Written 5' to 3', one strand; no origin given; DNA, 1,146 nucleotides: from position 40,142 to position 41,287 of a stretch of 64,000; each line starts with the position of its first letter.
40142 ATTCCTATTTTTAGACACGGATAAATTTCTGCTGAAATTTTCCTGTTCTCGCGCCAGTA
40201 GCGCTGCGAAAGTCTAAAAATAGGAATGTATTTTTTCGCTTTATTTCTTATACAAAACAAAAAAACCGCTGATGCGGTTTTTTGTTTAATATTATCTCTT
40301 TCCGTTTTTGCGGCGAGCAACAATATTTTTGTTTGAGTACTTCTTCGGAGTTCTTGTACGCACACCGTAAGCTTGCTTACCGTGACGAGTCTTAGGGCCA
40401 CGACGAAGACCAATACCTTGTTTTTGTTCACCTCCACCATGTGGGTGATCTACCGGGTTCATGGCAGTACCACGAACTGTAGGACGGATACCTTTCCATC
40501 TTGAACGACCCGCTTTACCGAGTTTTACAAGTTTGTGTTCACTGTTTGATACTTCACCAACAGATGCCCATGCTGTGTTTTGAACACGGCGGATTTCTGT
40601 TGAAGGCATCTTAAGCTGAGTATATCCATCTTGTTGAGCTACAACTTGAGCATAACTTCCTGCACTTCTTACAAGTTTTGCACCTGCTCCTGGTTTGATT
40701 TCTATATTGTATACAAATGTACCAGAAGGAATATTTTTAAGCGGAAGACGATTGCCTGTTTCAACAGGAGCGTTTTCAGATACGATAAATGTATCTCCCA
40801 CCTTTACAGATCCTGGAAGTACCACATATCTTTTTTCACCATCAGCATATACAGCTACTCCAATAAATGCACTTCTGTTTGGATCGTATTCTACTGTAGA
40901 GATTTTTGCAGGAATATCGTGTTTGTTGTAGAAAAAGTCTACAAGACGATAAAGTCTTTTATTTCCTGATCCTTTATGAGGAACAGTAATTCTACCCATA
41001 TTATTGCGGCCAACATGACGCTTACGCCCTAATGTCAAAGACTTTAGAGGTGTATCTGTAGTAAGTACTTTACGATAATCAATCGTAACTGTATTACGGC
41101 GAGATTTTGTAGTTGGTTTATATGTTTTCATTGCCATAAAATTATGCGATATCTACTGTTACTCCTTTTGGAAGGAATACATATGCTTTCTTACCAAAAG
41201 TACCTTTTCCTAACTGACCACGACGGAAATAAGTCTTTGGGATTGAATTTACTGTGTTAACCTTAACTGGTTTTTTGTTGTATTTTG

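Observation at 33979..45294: Accessory genes (pilins, dgkA, hicAB, lipoprotein) inserted at three junctions of the conserved ribosomal superoperon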

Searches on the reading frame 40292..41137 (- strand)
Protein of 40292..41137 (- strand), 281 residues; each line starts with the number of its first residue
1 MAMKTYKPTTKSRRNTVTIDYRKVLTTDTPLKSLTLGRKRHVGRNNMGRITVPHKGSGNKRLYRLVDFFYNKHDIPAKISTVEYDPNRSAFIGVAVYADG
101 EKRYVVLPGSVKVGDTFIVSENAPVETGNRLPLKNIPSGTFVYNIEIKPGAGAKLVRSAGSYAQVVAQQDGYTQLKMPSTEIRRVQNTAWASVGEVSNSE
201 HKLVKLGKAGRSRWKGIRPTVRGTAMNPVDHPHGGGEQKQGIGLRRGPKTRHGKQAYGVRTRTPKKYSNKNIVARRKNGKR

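Call 14: find_encoding_contigs(protein=window:40292-41137:-, flank=10000, max_places=10)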
Protein window:40292-41137:- (281 aa): no gene with exactly this product is on record in the collection.

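Call 15: find_related_loci(query=window:40295-41137:-, collection=genome_contigs, flank=10000)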
Query window:40295-41137:- (281 aa) in genome_contigs; peptide patterns used: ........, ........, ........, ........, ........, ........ (x = any residue, [..] = any of these).
600 stretches matched a pattern (row limit reached: there are more); 595 encode a relative of the query (tblastn E <= 1e-3); the best 80 are kept; 80 distinct loci.
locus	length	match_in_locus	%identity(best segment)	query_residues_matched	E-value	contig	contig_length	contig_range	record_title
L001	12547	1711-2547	75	2-281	7e-133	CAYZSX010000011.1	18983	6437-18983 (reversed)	MAG TPA_asm: uncultured Candidatus Saccharibacteria bacterium isolate SRP133034_co1_51 genome assembly, contig: NODE_271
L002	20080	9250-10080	73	3-280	1e-123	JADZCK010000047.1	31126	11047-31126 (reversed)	MAG: Candidatus Nomurabacteria bacterium isolate SJ72 c_000001566380, whole genome shotgun sequence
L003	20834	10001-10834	71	1-279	4e-120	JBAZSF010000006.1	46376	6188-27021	MAG: Candidatus Paceibacterota bacterium isolate SO_2017_GW1_167 NODE_3811_length_46376_cov_3.037168_OW334_2017, whole g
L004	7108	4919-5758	67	1-281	1e-116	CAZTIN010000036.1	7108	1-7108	MAG TPA_asm: uncultured Candidatus Saccharibacteria bacterium isolate SRP329715_co2_273 genome assembly, contig: NODE_18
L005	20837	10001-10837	69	3-281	6e-115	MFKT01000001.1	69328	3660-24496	MAG: Candidatus Kaiserbacteria bacterium RIFCSPHIGHO2_01_FULL_53_29 rifcsphigho2_01_scaffold_1036, whole genome shotgun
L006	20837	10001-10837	67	3-281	2e-113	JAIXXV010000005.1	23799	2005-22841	MAG: bacterium isolate D4_MAG_00069 pond_D4_MAG_00069_000000000009, whole genome shotgun sequence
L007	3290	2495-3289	71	3-268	2e-115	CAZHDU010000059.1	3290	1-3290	MAG TPA_asm: uncultured Candidatus Saccharibacteria bacterium isolate SRP278252_co1_273 genome assembly, contig: NODE_62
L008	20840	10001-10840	67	2-281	4e-112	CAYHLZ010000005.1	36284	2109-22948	MAG TPA_asm: uncultured Candidatus Saccharibacteria bacterium isolate ERP119705_co13_60 genome assembly, contig: NODE_13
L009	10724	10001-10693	71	3-233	4e-110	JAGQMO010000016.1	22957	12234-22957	MAG: Patescibacteria group bacterium isolate HKST-UBA44 2012-05-30_1_(paired)_contig_42479, whole genome shotgun sequenc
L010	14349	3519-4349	63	3-280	2e-109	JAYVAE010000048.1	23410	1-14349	MAG: bacterium isolate GL22_UP_metabat_32 GL22_UP_metabat_32_47, whole genome shotgun sequence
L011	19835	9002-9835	65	3-280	1e-108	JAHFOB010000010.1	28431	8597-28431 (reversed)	MAG: Candidatus Zambryskiibacteriota bacterium isolate nzgw494 NODE_604_length_28432_cov_4.018191, whole genome shotgun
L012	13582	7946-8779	68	3-280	5e-114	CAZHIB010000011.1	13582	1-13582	MAG TPA_asm: uncultured Candidatus Saccharibacteria bacterium isolate binchicken_co269_246 genome assembly, contig: NODE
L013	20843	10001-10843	62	1-281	3e-106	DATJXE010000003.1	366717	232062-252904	MAG TPA_asm: Candidatus Paceibacterota bacterium isolate SMAG_U15118 k141_1970821, whole genome shotgun sequence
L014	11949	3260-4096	66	3-281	3e-114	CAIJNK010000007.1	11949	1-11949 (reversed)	uncultured bacterium isolate AlinenLipids_bin-6017 genome assembly, contig: bin-6017:07/22, whole genome shotgun sequenc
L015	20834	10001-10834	64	3-281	6e-105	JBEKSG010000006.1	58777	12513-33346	MAG: Minisyncoccia bacterium isolate SPRUCE 529 SPRUCE_529_6, whole genome shotgun sequence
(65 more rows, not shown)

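Call 20: find_related_loci(query=window:40295-41137:-, collection=metagenome_contigs, flank=10000)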
Query window:40295-41137:- (281 aa) in metagenome_contigs; peptide patterns used: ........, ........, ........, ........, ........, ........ (x = any residue, [..] = any of these).
600 stretches matched a pattern (row limit reached: there are more); 590 encode a relative of the query (tblastn E <= 1e-3); the best 80 are kept; 80 distinct loci.
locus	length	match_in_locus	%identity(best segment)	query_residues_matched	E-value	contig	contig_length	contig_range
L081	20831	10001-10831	71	3-280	4e-122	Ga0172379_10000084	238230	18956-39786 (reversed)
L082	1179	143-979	68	1-280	3e-124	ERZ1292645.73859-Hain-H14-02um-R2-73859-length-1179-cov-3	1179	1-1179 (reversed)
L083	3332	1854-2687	63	3-281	8e-113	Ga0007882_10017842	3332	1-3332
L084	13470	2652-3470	65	1-273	2e-108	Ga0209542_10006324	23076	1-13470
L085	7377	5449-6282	64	3-280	5e-108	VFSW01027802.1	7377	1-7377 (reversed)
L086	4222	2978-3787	60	3-270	1e-106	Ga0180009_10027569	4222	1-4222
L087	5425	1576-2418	63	1-281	9e-105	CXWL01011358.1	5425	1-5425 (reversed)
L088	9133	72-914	60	1-281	3e-104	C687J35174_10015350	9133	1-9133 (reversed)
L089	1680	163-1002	63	1-280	4e-111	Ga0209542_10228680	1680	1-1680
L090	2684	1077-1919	63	1-281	5e-107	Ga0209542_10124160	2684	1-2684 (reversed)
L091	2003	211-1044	63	3-281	5e-109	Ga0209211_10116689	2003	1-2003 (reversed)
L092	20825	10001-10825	64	3-277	3e-102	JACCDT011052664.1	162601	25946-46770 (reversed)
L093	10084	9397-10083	67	3-231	2e-101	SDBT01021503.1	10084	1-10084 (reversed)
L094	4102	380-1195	61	1-272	3e-101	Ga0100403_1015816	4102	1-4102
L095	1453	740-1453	61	3-241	6e-107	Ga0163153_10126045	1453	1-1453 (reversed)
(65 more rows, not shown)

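Call 35: search_protein_families(library=pfam, alignment_id=A2, max_evalue=0.0001)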
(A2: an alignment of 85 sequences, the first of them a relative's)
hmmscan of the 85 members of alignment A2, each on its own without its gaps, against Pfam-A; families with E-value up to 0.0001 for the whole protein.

A. member 1, L001:3033-3404:+ (124 aa): 0 families

B. families by the number of members that match (of 85 scanned): 31 families (the first 25 are shown)
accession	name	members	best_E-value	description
PF01219.24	DAGK_prokar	2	2.1e-31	Prokaryotic diacylglycerol kinase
PF01180.27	DHO_dh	2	1.2e-20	Dihydroorotate dehydrogenase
PF11738.13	DUF3298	2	1.9e-15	Protein of unknown function (DUF3298)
PF00437.27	T2SSE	1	3.5e-96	Type II/IV secretion system protein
PF02397.22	Bac_transf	1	4.2e-55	Bacterial sugar transferase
PF00215.30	OMPdecase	1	8.7e-32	Orotidine 5'-phosphate decarboxylase / HUMPS family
PF14437.12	MafB19-deam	1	1.3e-26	MafB19-like deaminase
PF00383.29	dCMP_cyt_deam_1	1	3.1e-26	Cytidine and deoxycytidylate deaminase zinc-binding region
PF11950.13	DUF3467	1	5.4e-25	Protein of unknown function (DUF3467)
PF00542.24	Ribosomal_L12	1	4.4e-24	Ribosomal protein L7/L12 C-terminal domain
PF00078.32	RVT_1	1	1.4e-22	Reverse transcriptase (RNA-dependent DNA polymerase)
PF02452.23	PemK_toxin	1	4.1e-22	PemK-like, MazF-like toxin of type II toxin-antitoxin system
PF24963.1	DUF7768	1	6.4e-21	Domain of unknown function (DUF7768)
PF00466.25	Ribosomal_L10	1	1.9e-19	Ribosomal protein L10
PF11999.13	Ice_binding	1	3.4e-19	Ice-binding-like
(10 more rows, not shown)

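Call 37: find_homologous_proteins(query=window:40292-41137:-, max_evalue=1e-60)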
Query window:40292-41137:- (281 aa): 7959 proteins with E <= 1e-60 among 8000 candidates; the best 120 are listed.
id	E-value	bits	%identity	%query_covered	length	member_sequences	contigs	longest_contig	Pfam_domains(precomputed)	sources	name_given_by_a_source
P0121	1.0e-174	598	95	99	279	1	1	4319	PF00181.31,PF03947.25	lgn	-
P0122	2.2e-172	590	93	100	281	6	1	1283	PF00181.31,PF03947.25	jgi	jgi:large subunit ribosomal protein L2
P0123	7.7e-163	559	88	100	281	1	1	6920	PF00181.31,PF03947.25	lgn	-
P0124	4.5e-162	556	88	100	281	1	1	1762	PF00181.31,PF03947.25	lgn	-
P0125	6.1e-161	552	88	99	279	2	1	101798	PF00181.31,PF03947.25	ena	-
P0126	3.1e-160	550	88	100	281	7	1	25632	PF00181.31,PF03947.25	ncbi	-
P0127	8.0e-160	549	87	100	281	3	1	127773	PF00181.31,PF03947.25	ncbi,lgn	ncbi:MAG: 50S ribosomal protein L2 [Minisyncoccia bacterium]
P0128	2.0e-159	547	86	100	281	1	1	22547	PF00181.31,PF03947.25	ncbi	-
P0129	4.2e-159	546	86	100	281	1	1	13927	PF00181.31,PF03947.25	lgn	-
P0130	1.2e-158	545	86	100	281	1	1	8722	PF00181.31,PF03947.25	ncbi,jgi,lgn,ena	jgi:large subunit ribosomal protein L2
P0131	9.4e-158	542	86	99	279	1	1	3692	PF00181.31,PF03947.25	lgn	-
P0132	8.1e-153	526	84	100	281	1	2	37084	PF00181.31,PF03947.25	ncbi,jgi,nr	ncbi:MAG TPA: 50S ribosomal protein L2 [Candidatus Paceibacterota bacterium]|jgi:large subunit ribos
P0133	2.0e-152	525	84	99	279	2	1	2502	PF00181.31,PF03947.25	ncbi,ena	-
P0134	5.5e-152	523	84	99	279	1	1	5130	PF00181.31,PF03947.25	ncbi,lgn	-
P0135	2.1e-151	521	83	100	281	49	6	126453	PF00181.31,PF03947.25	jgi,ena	-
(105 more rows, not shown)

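Call 38: find_encoding_contigs(protein=P0121, flank=10000, max_places=3)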
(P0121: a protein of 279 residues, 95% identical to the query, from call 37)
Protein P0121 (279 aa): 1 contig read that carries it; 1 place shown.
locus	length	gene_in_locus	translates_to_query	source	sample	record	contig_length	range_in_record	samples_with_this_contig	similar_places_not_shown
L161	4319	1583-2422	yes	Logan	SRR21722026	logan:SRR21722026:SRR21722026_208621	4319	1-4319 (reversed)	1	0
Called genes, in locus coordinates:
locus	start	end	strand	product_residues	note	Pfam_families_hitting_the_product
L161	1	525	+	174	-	?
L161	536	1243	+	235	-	PF00573:Ribosomal_L4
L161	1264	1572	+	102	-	PF00276:Ribosomal_L23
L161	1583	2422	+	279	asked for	PF00181:Ribosomal_L2_N, PF03947:Ribosomal_L2_C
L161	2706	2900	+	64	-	PF01219:DAGK_prokar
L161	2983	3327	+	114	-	PF00203:Ribosomal_S19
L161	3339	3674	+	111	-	PF00237:Ribosomal_L22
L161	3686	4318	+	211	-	?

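Call 39: find_encoding_contigs(protein=P0125, flank=10000, max_places=2)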
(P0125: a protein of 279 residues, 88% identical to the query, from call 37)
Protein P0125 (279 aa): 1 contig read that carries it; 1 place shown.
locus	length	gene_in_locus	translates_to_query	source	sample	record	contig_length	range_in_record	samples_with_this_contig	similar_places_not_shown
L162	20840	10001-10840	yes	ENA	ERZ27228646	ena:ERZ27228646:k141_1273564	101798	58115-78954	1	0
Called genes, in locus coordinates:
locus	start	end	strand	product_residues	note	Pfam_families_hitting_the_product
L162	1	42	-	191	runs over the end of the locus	PF02777:Sod_Fe_C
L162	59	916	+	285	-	PF00753:Lactamase_B, PF23023:Anti-Pycsar_Apyc1 (weak), PF12706:Lactamase_B_2 (faint)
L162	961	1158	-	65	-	-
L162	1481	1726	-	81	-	PF00830:Ribosomal_L28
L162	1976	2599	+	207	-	PF02163:Peptidase_M50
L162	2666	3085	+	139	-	PF00164:Ribosom_S12_S23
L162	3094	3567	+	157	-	PF00177:Ribosomal_S7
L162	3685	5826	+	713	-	PF00009:GTP_EFTU, PF03144:GTP_EFTU_D2, PF22042:EF-G_D2, PF14492:EFG_III, PF16658:RF3_C (weak), PF03764:EFG_IV, PF00679:EFG_C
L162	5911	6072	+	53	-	-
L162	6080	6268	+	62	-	-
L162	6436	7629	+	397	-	PF00009:GTP_EFTU, PF03144:GTP_EFTU_D2, PF03143:GTP_EFTU_D3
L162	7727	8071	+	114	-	PF00338:Ribosomal_S10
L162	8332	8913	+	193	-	PF00297:Ribosomal_L3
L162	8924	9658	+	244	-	PF00573:Ribosomal_L4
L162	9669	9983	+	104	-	PF00276:Ribosomal_L23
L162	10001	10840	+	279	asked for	PF00181:Ribosomal_L2_N, PF03947:Ribosomal_L2_C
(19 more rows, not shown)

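Call 40: find_encoding_contigs(protein=P0127, flank=10000, max_places=2)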
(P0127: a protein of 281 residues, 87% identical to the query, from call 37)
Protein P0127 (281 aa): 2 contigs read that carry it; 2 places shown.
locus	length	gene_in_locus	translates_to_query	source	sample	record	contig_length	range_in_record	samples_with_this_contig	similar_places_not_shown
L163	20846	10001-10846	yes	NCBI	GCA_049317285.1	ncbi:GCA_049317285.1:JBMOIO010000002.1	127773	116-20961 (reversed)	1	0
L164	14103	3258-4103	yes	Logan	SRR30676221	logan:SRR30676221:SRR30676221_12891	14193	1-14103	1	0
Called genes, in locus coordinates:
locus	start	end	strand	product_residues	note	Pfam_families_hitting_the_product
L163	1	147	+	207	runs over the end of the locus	PF02163:Peptidase_M50 (weak)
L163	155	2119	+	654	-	PF13620:CarboxypepD_reg (weak)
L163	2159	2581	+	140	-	PF00164:Ribosom_S12_S23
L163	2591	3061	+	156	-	PF00177:Ribosomal_S7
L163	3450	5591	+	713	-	PF00009:GTP_EFTU, PF03144:GTP_EFTU_D2, PF22042:EF-G_D2, PF14492:EFG_III, PF16658:RF3_C, PF03764:EFG_IV, PF00679:EFG_C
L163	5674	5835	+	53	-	-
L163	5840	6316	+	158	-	-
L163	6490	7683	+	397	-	PF00009:GTP_EFTU, PF03144:GTP_EFTU_D2, PF03143:GTP_EFTU_D3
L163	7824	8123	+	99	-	PF00338:Ribosomal_S10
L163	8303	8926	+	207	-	PF00297:Ribosomal_L3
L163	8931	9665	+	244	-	PF00573:Ribosomal_L4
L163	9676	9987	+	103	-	PF00276:Ribosomal_L23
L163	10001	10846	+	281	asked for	PF00181:Ribosomal_L2_N, PF03947:Ribosomal_L2_C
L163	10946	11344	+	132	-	PF01219:DAGK_prokar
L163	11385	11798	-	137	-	-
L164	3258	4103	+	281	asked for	PF00181:Ribosomal_L2_N, PF03947:Ribosomal_L2_C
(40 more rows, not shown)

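Call 41: find_encoding_contigs(protein=P0126, flank=10000, max_places=2)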
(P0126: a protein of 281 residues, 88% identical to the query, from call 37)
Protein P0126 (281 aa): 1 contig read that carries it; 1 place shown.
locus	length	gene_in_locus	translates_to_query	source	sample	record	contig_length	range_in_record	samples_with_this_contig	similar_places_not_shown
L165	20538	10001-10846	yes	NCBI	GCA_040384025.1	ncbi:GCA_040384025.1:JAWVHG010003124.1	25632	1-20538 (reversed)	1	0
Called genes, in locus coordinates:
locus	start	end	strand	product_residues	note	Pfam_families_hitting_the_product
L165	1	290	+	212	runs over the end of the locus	PF02163:Peptidase_M50 (weak)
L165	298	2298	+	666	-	PF13620:CarboxypepD_reg (weak)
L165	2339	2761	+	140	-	PF00164:Ribosom_S12_S23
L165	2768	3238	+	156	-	PF00177:Ribosomal_S7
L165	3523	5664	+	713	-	PF00009:GTP_EFTU, PF03144:GTP_EFTU_D2, PF22042:EF-G_D2, PF14492:EFG_III, PF16658:RF3_C (weak), PF03764:EFG_IV, PF00679:EFG_C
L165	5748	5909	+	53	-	-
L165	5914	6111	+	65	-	-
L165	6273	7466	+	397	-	PF00009:GTP_EFTU, PF03144:GTP_EFTU_D2, PF03143:GTP_EFTU_D3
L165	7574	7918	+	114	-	PF00338:Ribosomal_S10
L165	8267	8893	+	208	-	PF00297:Ribosomal_L3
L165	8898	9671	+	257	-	PF00573:Ribosomal_L4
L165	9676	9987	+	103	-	PF00276:Ribosomal_L23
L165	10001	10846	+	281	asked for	PF00181:Ribosomal_L2_N, PF03947:Ribosomal_L2_C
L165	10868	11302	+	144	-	PF01219:DAGK_prokar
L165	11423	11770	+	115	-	PF00203:Ribosomal_S19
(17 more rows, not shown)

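Call 45: find_encoding_contigs(protein=P0123, flank=10000, max_places=1)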
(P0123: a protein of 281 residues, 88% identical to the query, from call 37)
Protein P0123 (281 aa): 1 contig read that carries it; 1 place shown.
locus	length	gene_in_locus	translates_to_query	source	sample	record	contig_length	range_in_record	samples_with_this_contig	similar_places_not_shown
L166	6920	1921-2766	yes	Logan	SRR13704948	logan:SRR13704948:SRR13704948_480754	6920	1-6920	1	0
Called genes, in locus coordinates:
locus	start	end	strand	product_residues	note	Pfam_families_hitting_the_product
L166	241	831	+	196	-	PF00297:Ribosomal_L3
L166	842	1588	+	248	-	PF00573:Ribosomal_L4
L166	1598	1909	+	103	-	PF00276:Ribosomal_L23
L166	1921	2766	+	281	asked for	PF00181:Ribosomal_L2_N, PF03947:Ribosomal_L2_C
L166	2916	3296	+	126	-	PF01219:DAGK_prokar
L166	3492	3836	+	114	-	PF00203:Ribosomal_S19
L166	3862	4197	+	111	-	PF00237:Ribosomal_L22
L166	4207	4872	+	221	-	PF07650:KH_2, PF00189:Ribosomal_S3_C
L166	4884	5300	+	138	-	PF00252:Ribosomal_L16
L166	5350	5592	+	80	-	PF00366:Ribosomal_S17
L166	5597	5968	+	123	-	PF00238:Ribosomal_L14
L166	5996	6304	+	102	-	PF00467:KOW, PF17136:ribosomal_L24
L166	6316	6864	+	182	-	PF00281:Ribosomal_L5, PF00673:Ribosomal_L5_C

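Call 46: find_encoding_contigs(protein=P0129, flank=10000, max_places=1)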
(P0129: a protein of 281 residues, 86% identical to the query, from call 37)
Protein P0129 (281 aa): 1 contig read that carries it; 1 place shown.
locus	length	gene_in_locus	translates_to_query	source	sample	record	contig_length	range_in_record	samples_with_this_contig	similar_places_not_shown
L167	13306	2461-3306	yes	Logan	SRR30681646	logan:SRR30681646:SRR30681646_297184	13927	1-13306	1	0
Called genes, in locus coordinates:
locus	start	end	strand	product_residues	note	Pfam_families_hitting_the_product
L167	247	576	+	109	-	-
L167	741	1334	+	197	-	PF00297:Ribosomal_L3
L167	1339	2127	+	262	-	PF00573:Ribosomal_L4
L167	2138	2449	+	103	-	PF00276:Ribosomal_L23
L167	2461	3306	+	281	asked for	PF00181:Ribosomal_L2_N, PF03947:Ribosomal_L2_C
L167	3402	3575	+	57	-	-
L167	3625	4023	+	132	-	PF01219:DAGK_prokar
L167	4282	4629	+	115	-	PF00203:Ribosomal_S19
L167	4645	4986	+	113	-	PF00237:Ribosomal_L22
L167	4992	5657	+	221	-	PF07650:KH_2, PF00189:Ribosomal_S3_C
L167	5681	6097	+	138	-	PF00252:Ribosomal_L16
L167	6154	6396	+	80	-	PF00366:Ribosomal_S17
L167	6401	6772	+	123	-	PF00238:Ribosomal_L14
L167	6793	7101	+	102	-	PF22682:Ribosomal_uL24m-like (weak), PF00467:KOW, PF17136:ribosomal_L24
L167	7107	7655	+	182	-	PF00281:Ribosomal_L5, PF00673:Ribosomal_L5_C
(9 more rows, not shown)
